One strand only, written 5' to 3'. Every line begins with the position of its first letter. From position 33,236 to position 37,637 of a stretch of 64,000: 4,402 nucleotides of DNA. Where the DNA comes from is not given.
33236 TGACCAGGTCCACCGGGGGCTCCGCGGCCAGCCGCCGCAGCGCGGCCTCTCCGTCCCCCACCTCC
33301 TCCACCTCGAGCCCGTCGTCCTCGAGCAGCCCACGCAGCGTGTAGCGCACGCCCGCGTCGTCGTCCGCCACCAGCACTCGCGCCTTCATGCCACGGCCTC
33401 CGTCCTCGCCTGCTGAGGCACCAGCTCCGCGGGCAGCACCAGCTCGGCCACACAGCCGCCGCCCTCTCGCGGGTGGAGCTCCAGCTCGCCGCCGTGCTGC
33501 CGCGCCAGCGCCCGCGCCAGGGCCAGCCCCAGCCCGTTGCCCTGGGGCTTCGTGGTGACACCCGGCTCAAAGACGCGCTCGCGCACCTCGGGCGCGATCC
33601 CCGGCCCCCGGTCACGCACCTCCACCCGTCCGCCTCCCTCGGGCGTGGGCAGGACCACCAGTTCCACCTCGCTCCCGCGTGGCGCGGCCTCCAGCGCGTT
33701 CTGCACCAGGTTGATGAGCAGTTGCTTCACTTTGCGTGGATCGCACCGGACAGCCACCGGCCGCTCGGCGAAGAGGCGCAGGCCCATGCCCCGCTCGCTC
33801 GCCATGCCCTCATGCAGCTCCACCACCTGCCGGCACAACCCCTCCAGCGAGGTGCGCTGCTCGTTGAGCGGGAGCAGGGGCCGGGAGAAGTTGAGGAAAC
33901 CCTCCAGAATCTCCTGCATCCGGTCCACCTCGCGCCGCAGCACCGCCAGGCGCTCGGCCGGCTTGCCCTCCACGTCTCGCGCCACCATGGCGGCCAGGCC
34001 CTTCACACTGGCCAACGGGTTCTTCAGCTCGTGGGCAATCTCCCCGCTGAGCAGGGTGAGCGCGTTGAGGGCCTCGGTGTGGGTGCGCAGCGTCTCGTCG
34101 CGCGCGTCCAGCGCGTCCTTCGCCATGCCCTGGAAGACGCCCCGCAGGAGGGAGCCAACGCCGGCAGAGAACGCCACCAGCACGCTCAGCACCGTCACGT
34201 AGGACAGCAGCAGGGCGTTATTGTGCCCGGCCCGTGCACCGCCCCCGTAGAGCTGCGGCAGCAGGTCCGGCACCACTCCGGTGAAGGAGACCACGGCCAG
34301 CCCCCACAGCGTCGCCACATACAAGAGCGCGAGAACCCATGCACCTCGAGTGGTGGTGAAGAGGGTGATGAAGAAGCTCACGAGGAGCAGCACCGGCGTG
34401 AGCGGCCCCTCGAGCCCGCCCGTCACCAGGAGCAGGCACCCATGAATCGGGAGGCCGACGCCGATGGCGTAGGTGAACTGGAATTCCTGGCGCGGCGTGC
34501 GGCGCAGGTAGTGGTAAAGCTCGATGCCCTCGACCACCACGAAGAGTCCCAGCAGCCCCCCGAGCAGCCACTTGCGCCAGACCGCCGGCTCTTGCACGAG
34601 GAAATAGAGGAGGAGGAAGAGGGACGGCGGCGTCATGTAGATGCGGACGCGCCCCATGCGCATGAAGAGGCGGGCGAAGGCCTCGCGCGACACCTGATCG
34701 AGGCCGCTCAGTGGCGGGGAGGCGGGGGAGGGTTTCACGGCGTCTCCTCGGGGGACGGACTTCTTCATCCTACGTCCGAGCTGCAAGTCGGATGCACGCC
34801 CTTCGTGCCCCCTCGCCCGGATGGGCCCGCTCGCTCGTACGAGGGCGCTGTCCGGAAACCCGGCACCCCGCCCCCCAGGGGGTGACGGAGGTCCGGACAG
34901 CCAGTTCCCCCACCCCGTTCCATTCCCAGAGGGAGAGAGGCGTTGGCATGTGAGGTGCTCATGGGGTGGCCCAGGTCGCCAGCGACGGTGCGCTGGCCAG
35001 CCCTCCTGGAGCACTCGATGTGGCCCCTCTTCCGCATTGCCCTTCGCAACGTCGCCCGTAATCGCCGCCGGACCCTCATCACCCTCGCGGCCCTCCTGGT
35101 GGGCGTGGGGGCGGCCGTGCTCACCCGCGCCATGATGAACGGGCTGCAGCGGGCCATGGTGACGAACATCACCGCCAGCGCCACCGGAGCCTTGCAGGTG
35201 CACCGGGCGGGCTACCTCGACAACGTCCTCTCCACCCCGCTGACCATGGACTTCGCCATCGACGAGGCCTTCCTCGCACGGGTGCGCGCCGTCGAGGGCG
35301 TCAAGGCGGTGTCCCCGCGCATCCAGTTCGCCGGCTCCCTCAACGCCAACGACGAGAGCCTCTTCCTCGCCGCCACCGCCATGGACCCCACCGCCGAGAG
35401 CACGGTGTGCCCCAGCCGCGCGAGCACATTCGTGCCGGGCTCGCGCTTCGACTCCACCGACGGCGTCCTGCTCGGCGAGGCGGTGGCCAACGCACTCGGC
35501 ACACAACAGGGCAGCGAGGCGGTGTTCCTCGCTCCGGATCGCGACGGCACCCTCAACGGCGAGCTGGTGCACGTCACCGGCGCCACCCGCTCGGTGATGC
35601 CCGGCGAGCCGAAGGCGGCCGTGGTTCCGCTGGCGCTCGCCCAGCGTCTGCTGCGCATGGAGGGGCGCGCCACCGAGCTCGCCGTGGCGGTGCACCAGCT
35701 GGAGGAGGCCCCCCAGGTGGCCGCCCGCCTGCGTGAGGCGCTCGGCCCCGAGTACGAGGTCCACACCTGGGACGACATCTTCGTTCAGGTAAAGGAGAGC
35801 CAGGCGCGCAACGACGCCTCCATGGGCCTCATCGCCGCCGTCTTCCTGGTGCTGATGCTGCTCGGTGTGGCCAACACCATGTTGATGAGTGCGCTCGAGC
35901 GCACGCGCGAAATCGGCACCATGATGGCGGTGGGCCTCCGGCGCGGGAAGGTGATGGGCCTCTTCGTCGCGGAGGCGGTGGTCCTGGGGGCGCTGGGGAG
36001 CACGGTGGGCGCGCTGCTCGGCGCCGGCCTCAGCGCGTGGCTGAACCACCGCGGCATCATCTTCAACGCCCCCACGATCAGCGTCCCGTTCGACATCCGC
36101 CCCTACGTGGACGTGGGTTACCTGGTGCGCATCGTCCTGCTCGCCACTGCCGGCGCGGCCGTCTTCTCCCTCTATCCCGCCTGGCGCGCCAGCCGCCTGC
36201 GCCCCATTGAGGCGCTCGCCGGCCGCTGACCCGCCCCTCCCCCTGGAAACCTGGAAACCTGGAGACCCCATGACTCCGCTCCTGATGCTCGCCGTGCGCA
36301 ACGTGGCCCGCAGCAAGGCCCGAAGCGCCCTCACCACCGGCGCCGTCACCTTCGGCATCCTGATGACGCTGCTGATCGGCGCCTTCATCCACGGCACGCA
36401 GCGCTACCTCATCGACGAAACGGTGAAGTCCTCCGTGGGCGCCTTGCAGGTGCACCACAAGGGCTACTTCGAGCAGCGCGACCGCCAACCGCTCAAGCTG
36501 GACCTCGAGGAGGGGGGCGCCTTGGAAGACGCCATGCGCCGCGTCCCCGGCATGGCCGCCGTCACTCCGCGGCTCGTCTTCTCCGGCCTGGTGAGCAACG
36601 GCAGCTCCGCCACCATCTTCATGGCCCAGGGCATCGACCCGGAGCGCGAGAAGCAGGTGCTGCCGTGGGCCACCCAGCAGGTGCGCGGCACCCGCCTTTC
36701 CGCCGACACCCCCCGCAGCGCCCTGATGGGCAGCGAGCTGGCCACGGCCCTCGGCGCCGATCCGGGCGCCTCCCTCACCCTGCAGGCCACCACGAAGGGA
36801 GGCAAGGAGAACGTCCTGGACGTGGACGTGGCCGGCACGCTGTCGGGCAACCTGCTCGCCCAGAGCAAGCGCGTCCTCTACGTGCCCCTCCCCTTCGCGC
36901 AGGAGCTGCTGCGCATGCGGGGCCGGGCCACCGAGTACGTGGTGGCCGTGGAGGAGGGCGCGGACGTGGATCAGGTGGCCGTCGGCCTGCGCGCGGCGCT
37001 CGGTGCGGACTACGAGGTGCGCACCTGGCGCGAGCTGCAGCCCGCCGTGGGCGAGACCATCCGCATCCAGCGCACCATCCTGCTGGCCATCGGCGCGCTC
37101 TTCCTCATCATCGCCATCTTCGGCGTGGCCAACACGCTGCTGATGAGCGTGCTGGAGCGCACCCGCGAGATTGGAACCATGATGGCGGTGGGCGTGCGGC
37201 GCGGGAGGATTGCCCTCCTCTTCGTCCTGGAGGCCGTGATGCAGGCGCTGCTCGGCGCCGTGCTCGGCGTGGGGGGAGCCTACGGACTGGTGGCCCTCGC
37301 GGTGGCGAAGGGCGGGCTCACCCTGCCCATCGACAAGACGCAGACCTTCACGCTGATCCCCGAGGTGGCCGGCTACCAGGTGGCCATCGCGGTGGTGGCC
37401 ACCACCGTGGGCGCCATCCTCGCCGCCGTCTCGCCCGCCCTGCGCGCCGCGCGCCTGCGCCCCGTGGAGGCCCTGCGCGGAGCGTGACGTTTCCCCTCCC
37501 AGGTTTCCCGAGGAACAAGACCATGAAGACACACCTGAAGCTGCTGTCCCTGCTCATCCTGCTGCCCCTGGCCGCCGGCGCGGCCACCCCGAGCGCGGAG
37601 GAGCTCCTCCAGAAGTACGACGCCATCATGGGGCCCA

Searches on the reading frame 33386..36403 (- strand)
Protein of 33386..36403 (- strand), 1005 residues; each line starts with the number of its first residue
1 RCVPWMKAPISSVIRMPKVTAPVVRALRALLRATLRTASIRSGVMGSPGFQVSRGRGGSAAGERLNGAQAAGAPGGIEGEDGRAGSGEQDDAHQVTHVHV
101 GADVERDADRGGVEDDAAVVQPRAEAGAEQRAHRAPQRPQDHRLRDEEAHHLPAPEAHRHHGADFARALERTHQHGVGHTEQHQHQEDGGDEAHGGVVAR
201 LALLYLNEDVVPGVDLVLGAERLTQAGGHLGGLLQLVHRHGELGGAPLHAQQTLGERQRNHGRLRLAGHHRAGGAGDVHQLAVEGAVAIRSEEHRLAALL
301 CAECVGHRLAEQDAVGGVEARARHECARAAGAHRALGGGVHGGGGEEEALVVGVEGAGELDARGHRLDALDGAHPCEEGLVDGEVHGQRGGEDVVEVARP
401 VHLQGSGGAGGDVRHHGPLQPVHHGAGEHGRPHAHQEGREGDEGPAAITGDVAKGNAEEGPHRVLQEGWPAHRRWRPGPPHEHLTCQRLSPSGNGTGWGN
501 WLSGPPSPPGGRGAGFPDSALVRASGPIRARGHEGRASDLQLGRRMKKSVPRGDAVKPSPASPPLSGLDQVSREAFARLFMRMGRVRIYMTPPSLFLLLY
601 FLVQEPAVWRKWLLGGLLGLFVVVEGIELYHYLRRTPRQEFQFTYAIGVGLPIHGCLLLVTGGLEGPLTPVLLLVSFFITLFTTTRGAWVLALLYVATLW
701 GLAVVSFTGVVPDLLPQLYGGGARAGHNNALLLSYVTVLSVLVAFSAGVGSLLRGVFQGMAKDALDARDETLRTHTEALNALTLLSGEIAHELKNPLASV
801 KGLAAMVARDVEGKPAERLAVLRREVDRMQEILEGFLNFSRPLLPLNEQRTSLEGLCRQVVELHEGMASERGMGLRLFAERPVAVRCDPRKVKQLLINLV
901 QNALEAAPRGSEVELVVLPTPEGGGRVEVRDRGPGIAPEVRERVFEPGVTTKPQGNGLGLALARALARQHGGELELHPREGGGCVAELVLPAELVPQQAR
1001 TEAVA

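Call 95: search_protein_families(library=pfam, max_evalue=0.0001, proteins=[window:33386-36403:-])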
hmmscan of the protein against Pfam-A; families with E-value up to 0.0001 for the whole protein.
window:33386-36403:- (1005 aa): 2 families
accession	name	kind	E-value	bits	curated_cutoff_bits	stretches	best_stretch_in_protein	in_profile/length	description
PF02518.31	HATPase_c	-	1.4e-23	83.9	26.4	1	888-993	2-110/111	Histidine kinase-, DNA gyrase B-, and HSP90-like ATPase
PF00512.31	HisKA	-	9e-11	42.1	26.9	1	786-841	6-62/66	His Kinase A (phospho-acceptor) domain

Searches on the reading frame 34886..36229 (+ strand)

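Call 95: search_protein_families(library=pfam, max_evalue=0.0001, proteins=[window:34886-36229:+])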
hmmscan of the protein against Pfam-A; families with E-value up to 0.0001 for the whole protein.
window:34886-36229:+ (447 aa): 2 families
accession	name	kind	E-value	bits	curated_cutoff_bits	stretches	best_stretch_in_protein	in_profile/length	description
PF02687.27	FtsX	-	4.3e-18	66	25.5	1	315-438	2-118/120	FtsX-like permease C-terminal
PF12704.14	MacB_PCD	-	9.7e-13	49.3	27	1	63-284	1-206/207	MacB-like periplasmic core domain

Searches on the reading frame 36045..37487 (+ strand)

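Call 95: search_protein_families(library=pfam, max_evalue=0.0001, proteins=[window:36045-37487:+])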
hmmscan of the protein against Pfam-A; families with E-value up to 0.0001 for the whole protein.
window:36045-37487:+ (480 aa): 2 families
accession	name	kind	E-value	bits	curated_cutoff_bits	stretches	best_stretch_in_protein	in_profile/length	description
PF12704.14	MacB_PCD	-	2.6e-16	61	27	1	94-316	1-205/207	MacB-like periplasmic core domain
PF02687.27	FtsX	-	1.4e-15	57.8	25.5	1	348-471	2-118/120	FtsX-like permease C-terminal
